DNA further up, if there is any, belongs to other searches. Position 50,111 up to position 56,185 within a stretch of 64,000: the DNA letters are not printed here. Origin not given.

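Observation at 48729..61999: ECF-sigma-linked pair of giant, apparently anchor-less two-module repeat proteins flanking a luciferase-like monooxygenase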

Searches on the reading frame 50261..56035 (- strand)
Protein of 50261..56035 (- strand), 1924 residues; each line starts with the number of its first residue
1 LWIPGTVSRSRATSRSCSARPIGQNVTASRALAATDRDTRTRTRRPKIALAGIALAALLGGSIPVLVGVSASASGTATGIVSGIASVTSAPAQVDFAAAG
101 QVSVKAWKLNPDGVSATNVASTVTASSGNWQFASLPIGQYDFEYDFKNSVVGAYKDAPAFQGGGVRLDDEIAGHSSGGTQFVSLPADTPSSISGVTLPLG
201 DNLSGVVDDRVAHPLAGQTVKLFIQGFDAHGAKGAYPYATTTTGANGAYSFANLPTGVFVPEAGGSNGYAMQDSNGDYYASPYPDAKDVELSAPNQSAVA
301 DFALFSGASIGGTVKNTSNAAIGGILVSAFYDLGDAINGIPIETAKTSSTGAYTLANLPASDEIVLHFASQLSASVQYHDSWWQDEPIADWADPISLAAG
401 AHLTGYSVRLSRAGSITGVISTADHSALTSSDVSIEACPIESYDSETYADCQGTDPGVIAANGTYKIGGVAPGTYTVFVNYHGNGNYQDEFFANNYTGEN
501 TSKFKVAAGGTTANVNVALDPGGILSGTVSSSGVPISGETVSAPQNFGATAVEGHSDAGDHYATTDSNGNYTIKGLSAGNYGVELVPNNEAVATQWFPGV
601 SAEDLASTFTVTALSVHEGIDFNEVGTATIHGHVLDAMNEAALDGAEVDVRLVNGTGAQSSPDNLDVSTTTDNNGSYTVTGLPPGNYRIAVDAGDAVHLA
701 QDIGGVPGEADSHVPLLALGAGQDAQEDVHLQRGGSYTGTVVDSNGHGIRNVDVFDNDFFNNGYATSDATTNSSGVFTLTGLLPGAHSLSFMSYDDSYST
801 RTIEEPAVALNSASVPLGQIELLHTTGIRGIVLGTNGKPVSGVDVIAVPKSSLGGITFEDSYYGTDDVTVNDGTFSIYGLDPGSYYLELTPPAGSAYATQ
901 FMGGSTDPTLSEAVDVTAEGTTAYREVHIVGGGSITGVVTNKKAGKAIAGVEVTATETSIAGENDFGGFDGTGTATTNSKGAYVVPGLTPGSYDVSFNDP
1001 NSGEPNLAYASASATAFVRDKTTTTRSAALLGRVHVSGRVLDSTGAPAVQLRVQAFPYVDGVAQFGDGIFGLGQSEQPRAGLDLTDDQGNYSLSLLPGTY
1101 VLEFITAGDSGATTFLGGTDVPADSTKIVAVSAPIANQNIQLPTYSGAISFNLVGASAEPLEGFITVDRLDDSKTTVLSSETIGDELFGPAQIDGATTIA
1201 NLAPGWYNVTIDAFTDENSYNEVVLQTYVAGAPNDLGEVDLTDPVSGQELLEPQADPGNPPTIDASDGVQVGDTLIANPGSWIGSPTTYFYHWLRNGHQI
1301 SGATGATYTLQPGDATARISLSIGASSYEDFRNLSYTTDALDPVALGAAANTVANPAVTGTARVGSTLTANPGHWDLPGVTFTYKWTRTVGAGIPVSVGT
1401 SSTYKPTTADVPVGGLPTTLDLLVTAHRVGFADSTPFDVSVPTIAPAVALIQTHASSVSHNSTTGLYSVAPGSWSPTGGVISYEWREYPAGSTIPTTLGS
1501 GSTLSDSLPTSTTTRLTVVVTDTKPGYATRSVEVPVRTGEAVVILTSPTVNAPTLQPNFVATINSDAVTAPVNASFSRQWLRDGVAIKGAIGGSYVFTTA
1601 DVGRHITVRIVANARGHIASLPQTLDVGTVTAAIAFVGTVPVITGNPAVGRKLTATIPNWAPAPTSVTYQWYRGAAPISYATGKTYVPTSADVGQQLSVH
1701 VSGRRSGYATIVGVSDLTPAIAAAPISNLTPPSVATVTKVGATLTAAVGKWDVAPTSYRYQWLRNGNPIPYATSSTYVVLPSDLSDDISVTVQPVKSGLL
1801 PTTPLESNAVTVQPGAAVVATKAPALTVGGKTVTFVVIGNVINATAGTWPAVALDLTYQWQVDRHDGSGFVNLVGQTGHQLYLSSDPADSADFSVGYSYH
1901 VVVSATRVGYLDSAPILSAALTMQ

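Call 6: search_protein_families(library=pfam, proteins=[window:50261-56035:-], max_evalue=0.01)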
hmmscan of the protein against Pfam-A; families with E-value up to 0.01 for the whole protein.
window:50261-56035:- (1924 aa): 11 families
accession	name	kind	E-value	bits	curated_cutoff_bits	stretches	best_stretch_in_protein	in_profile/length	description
PF13620.12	CarboxypepD_reg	-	5.7e-52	174.4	32.3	6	629-694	1-57/82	Carboxypeptidase regulatory-like domain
PF17210.9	SdrD_B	-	3.5e-32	111.4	29.7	2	648-714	27-87/112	SdrD B-like domain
PF17802.7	SpaA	-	2e-17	63.6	23.1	1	635-689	8-56/91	Prealbumin-like fold domain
PF13715.12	CarbopepD_reg_2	-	1.3e-12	48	32.2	0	630-691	1-50/88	CarboxypepD_reg-like domain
PF10670.15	DUF4198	-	9.4e-08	32.9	34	0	519-584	143-204/209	Domain of unknown function (DUF4198)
PF00775.27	Dioxygenase_C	-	2.7e-06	27.4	27.3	0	628-693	30-102/182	Dioxygenase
PF09430.16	EMC7_beta-sandw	-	4.4e-06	27.3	26.6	0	860-891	16-47/122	ER membrane protein complex subunit 7, beta-sandwich domain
PF24421.1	Ig_J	-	3.7e-05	24.2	29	0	643-693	38-84/104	Tip attachment protein J, Ig-like domain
PF14686.12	fn3_3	-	4.1e-05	23.7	24.4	0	460-512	32-73/75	Polysaccharide lyase family 4, domain II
PF16709.11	SCAB-Ig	-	0.0004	20.8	27.6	0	1664-1702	25-69/98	Ig domain of plant-specific actin-binding protein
PF01060.29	TTR-52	-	0.0061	17.6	24.9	0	647-681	13-45/79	Transthyretin-like family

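Call 12: search_protein_families(library=ncbifam, proteins=[window:50261-56035:-], max_evalue=0.01)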
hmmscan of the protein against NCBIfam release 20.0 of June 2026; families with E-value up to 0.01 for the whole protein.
window:50261-56035:- (1924 aa): 2 families
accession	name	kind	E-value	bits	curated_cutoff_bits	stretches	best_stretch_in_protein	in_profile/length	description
NF040485.1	ZirU_fam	subfamily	7.7e-09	36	100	2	1757-1883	56-196/210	ZirU family protein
TIGR04134.1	lipo_with_rSAM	hypoth_equivalog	6.2e-07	29.5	39.8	0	935-1015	42-121/150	radical SAM-associated putative lipoprotein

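Call 79: find_homologous_proteins(query=window:50261-55960:-, max_evalue=1e-20)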
Query window:50261-55960:- (1899 aa): 32 proteins with E <= 1e-20 among 8000 candidates.
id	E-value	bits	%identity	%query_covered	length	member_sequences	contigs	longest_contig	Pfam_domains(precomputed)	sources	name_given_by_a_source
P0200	0.0e+0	3871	94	98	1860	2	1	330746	PF13715.13,PF17802.8,PF00775.28,PF13620.13,PF09430.17,PF22904.4,PF17210.10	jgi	jgi:hypothetical protein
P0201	1.5e-199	684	32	99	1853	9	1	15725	PF10670.16,PF13715.13,PF20598.5,PF17802.8,PF23197.2,PF13620.13,PF09430.17,PF16709.12,PF22904.4,PF17210.10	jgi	-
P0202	2.9e-183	630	27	84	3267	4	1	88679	PF23194.2,PF07210.19,PF17802.8,PF23197.2,PF13620.13,PF16709.12,PF17210.10,PF01105.30,PF13715.13,PF22902.3,PF01060.30,PF00576.28,PF11974.15,PF24421.2,PF20598.5,PF09430.17,PF22904.4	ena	-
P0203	1.5e-126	442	27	43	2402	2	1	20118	PF07495.20,PF12866.14,PF17802.8,PF13620.13,PF23591.2,PF17210.10,PF13715.13,PF07864.17,PF11008.15,PF14686.13,PF24421.2,PF09430.17,PF22904.4,PF27624.1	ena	-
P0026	4.6e-114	400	27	88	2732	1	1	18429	PF17789.8,PF07210.19,PF12866.14,PF17802.8,PF23197.2,PF00775.28,PF13620.13,PF17210.10,PF13715.13,PF01060.30,PF11974.15,PF14686.13,PF24421.2,PF24025.2,PF20598.5,PF09430.17,PF22904.4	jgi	jgi:hypothetical protein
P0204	1.4e-113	399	32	35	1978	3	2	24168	PF07495.20,PF13895.13,PF13715.13,PF14686.13,PF12866.14,PF17802.8,PF23197.2,PF13620.13,PF09430.17,PF22904.4,PF17210.10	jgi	jgi:hypothetical protein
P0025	8.1e-112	393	26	88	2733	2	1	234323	PF17802.8,PF23197.2,PF13620.13,PF17210.10,PF13715.13,PF01060.30,PF11974.15,PF14686.13,PF24421.2,PF20598.5,PF09430.17,PF22904.4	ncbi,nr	ncbi:MAG: carboxypeptidase regulatory-like domain-containing protein [Propionibacteriaceae bacterium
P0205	3.2e-108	381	34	28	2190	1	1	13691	PF16371.13,PF17802.8,PF23197.2,PF13620.13,PF16709.12,PF17210.10,PF13715.13,PF25020.2,PF11974.15,PF14686.13,PF20598.5,PF15976.12,PF09430.17,PF22904.4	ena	-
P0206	2.2e-100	355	26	68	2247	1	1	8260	PF17802.8,PF23193.2,PF00775.28,PF13620.13,PF17210.10,PF10670.16,PF13715.13,PF01060.30,PF11974.15,PF04122.18,PF14686.13,PF24421.2,PF24025.2,PF20598.5,PF09430.17,PF22904.4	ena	-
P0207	1.4e-97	346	27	52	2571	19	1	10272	PF07495.20,PF23194.2,PF07210.19,PF17802.8,PF23197.2,PF13620.13,PF16709.12,PF17210.10,PF13895.13,PF13715.13,PF25020.2,PF22902.3,PF11974.15,PF14686.13,PF20598.5,PF09430.17,PF22904.4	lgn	-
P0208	7.5e-96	340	35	14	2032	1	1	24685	PF17802.8,PF00775.28,PF13620.13,PF11589.15,PF17210.10,PF13715.13,PF22902.3,PF01060.30,PF11974.15,PF24421.2,PF09430.17,PF22904.4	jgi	jgi:hypothetical protein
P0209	1.9e-92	329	27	45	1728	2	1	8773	PF13715.13,PF01060.30,PF11974.15,PF14686.13,PF20598.5,PF17802.8,PF23193.2,PF13620.13,PF09430.17,PF22904.4,PF17210.10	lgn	-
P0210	2.5e-89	318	30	32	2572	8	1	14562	PF07495.20,PF07210.19,PF08308.18,PF17802.8,PF23197.2,PF00775.28,PF13620.13,PF06832.19,PF16709.12,PF17210.10,PF13895.13,PF13715.13,PF25020.2,PF22902.3,PF11974.15,PF14686.13,PF20598.5,PF09430.17,PF22904.4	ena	-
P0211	5.3e-75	271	29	28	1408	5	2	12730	PF13715.13,PF22157.3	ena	-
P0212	1.3e-74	270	26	35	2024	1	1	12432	PF13715.13,PF00576.28,PF17802.8,PF13620.13,PF22904.4,PF17210.10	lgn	-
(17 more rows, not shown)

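Call 80: find_encoding_contigs(protein=P0201, flank=10000, max_places=1)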
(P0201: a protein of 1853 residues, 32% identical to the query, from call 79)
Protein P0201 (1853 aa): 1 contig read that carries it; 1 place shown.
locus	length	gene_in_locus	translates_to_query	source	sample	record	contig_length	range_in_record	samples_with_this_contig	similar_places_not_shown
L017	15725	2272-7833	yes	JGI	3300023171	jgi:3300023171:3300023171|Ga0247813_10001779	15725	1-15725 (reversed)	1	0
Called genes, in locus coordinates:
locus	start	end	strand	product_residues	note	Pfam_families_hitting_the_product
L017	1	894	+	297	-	?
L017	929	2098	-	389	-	PF03594:BenE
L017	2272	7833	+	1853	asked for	PF10670:DUF4198 (faint), PF13620:CarboxypepD_reg (weak), PF17802:SpaA (faint), PF20598:DUF6795 (faint), PF09430:EMC7_beta-sandw (faint), PF13715:CarbopepD_reg_2 (faint), PF17210:SdrD_B (faint), PF13620:CarboxypepD_reg, +3 more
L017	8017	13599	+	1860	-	PF22904:NOMO1-like_2nd (faint), PF13715:CarbopepD_reg_2 (faint), PF17802:SpaA (faint), PF13620:CarboxypepD_reg, PF17210:SdrD_B (weak), PF20598:DUF6795 (faint), PF13620:CarboxypepD_reg (weak), PF16709:SCAB-Ig (faint), +1 more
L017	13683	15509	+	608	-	PF04932:Wzy_C, PF07719:TPR_2 (faint), PF14559:TPR_19 (faint), PF13428:TPR_14 (faint), PF13431:TPR_17 (faint)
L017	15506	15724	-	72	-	?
